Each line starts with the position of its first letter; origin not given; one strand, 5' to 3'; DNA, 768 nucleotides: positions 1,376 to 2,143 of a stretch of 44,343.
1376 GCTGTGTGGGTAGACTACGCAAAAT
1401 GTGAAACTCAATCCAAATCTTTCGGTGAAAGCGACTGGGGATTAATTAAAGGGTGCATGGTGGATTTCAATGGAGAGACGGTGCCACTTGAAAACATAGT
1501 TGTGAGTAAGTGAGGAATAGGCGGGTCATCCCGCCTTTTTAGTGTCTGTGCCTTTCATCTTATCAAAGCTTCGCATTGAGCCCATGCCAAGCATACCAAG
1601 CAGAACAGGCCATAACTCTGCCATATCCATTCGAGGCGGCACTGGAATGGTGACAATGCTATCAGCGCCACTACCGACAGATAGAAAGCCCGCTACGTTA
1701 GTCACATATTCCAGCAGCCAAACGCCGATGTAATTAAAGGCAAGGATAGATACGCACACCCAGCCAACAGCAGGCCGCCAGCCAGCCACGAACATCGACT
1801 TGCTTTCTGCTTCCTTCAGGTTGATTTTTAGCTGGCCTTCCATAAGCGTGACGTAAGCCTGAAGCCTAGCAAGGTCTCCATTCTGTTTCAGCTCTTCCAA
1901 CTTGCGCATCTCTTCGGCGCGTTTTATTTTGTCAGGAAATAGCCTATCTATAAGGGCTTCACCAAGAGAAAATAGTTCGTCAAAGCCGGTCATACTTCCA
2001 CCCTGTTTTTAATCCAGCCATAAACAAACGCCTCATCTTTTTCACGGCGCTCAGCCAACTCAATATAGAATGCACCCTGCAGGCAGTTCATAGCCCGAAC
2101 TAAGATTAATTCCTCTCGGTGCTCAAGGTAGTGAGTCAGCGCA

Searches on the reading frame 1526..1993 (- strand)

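Call 46: search_protein_families(library=phrogs, proteins=[window:1526-1993:-], max_evalue=0.001)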
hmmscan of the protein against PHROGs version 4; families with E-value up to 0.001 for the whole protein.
window:1526-1993:- (155 aa): 1 family
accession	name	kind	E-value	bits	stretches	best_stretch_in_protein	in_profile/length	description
phrog_3427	-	lysis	8.7e-36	124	1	3-151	7-140/141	holin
